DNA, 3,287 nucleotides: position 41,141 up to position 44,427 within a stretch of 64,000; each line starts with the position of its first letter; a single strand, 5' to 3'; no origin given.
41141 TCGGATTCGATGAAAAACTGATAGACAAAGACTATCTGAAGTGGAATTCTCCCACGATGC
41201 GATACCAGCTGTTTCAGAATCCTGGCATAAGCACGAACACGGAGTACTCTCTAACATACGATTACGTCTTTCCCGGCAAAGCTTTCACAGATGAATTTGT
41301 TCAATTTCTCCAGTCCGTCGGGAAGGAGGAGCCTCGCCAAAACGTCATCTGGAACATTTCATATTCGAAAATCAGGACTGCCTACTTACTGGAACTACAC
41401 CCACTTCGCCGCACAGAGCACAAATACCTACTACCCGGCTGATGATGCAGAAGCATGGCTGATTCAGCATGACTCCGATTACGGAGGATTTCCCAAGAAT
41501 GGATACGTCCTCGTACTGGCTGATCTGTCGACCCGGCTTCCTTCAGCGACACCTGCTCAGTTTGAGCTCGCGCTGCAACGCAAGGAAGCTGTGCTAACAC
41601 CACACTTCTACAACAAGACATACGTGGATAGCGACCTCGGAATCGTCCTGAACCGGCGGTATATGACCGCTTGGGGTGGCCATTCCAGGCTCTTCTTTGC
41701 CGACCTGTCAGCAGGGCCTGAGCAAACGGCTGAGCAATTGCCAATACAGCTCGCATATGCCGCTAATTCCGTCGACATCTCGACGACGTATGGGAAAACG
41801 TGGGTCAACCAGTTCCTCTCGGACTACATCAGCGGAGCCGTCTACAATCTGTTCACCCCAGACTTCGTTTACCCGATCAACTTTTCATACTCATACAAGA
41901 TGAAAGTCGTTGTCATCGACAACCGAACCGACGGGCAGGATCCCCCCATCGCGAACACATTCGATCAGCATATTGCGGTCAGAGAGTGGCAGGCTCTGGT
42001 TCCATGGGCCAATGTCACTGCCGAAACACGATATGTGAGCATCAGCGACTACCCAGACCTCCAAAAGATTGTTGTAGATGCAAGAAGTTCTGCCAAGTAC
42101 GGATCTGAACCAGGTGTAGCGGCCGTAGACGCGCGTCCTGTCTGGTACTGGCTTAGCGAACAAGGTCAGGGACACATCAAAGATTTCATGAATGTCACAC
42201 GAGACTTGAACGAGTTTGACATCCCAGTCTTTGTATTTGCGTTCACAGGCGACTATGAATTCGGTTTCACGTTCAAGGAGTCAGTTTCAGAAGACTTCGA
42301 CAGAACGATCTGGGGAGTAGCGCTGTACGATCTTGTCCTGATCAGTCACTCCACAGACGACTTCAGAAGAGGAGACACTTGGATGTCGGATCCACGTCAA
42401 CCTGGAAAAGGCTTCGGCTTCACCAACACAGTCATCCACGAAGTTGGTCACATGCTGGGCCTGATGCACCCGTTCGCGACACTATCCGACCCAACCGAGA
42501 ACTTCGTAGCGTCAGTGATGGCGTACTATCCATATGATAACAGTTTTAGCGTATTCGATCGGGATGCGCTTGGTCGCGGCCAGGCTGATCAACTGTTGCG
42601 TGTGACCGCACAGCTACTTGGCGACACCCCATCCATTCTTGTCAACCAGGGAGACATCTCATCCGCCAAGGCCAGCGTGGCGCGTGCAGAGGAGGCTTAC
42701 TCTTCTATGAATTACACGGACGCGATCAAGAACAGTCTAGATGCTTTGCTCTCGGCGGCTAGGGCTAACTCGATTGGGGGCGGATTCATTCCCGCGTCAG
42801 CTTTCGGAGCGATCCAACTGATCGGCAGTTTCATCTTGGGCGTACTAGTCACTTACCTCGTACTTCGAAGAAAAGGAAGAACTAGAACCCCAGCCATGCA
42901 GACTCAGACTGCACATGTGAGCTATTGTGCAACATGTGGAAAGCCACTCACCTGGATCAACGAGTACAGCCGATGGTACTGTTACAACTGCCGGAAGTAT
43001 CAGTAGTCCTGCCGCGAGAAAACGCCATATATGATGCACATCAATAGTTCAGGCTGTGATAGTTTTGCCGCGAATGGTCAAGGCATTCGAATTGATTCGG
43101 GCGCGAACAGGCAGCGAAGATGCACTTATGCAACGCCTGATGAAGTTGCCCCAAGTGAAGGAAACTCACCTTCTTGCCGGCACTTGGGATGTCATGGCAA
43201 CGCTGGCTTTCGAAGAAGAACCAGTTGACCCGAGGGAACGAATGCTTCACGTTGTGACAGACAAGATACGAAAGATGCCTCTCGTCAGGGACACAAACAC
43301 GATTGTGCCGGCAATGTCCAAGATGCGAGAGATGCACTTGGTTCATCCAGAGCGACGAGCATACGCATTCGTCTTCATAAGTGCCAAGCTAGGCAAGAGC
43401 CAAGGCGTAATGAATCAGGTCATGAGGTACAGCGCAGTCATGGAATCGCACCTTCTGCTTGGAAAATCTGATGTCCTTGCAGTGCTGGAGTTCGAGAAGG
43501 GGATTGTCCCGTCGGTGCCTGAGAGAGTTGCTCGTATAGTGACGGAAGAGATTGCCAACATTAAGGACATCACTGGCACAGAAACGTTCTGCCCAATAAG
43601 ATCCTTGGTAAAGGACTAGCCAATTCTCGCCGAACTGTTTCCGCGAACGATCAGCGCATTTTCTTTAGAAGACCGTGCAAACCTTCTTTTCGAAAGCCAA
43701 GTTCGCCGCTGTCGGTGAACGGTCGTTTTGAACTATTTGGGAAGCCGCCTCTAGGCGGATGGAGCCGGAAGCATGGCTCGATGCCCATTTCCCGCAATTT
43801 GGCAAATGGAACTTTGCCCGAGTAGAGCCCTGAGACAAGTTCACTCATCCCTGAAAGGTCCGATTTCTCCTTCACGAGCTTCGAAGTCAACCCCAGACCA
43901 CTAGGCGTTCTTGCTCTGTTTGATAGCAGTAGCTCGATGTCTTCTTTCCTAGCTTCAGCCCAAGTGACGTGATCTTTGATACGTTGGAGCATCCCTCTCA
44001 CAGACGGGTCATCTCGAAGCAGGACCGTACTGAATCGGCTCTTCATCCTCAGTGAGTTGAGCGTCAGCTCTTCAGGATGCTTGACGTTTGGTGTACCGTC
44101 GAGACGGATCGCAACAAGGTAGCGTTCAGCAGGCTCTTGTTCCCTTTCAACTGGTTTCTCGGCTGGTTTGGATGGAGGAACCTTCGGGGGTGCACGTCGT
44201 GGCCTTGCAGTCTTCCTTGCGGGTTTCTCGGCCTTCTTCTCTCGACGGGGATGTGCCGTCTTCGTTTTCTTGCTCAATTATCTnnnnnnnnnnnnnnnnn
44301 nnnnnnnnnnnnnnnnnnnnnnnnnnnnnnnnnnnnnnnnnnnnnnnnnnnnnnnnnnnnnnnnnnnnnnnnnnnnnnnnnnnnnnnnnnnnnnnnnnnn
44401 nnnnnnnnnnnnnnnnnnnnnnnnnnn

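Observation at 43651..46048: Drastically reduced ribosomal-protein cluster: uL2 followed directly by uS8, uL18 and uL30, beside an IS6 element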

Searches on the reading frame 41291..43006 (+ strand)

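Call 3: search_protein_families(library=pfam, proteins=[window:41291-43006:+], max_evalue=0.01)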
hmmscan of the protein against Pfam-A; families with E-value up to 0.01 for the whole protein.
window:41291-43006:+ (571 aa): 2 families
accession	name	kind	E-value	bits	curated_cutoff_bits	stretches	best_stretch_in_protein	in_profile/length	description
PF00413.30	Peptidase_M10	-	0.0025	18.2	24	1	358-394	90-125/159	Matrixin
PF16313.11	DUF4953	-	0.0029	17.3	24.2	1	379-412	15-60/316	Met-zincin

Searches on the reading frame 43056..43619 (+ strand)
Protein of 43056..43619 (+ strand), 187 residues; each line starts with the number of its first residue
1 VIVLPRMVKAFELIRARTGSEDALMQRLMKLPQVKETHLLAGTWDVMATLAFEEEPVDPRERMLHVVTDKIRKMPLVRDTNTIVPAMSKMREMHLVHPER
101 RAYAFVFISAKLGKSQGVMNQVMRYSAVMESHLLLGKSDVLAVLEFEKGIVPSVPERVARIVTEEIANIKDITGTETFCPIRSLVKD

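Call 3: search_protein_families(library=pfam, proteins=[window:43056-43619:+], max_evalue=0.01)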
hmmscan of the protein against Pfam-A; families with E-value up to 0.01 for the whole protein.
window:43056-43619:+ (187 aa): 1 family
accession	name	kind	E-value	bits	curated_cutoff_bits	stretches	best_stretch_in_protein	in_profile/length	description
PF01037.27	AsnC_trans_reg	-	2.8e-11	43.6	25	1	17-84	6-69/73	Lrp/AsnC ligand binding domain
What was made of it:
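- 43056..43619 (+): AsnC/Lrp-like gene, convergent with uL30. It is the conserved downstream boundary of the operon. Pfam AsnC_trans_reg (call 3).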

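Call 4: search_protein_families(library=ncbifam, proteins=[window:43056-43619:+], max_evalue=0.01)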
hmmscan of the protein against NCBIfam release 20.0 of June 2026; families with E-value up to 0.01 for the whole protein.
window:43056-43619:+ (187 aa): 1 family
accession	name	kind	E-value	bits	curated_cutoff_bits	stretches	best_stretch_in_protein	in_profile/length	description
NF040947.1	trans_reg_LysM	equivalog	0.00013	21.8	180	1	7-84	59-131/136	HTH-type transcriptional regulator LysM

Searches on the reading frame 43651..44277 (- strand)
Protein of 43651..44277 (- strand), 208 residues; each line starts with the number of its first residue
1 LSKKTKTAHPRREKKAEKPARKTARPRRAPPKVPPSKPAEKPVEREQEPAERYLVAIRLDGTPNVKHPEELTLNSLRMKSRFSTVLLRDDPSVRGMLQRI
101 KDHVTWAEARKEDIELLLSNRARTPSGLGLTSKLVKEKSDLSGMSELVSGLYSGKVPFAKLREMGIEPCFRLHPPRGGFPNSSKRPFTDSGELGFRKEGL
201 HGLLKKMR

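Call 3: search_protein_families(library=pfam, proteins=[window:43651-44277:-], max_evalue=0.01)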
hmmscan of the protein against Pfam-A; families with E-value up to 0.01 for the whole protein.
window:43651-44277:- (208 aa): 1 family
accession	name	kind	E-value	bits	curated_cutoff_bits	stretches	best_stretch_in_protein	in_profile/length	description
PF00327.25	Ribosomal_L30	-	2.6e-08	34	23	1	57-104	4-51/51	Ribosomal protein L30p/L7e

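Call 4: search_protein_families(library=ncbifam, proteins=[window:43651-44277:-], max_evalue=0.01)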
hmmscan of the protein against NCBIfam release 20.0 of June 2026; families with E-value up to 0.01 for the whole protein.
window:43651-44277:- (208 aa): 4 families
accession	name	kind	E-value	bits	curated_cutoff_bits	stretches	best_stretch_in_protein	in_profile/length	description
NF004711.0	PRK06049.1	equivalog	9.7e-40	136.3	130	1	55-208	5-156/156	50S ribosomal protein L30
TIGR01309.1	uL30_arch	equivalog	3.3e-36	124.7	150.05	1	57-208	4-151/151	50S ribosomal protein L30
TIGR01310.1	uL30_euk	subfamily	1.8e-08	34.2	254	1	36-207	58-235/236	60S ribosomal protein uL30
TIGR01308.1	rpmD_bact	equivalog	0.0052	16.4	44.65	0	69-101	16-48/55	50S ribosomal protein L30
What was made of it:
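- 43651..44277 (-): uL30 gene (208 aa, TTG start). It begins 6 nt after the uL18 stop codon and carries a clade-specific N-terminal extension of about 50 aa rich in K, R and P. NCBIfam PRK06049 at 136.3 bits (call 4).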
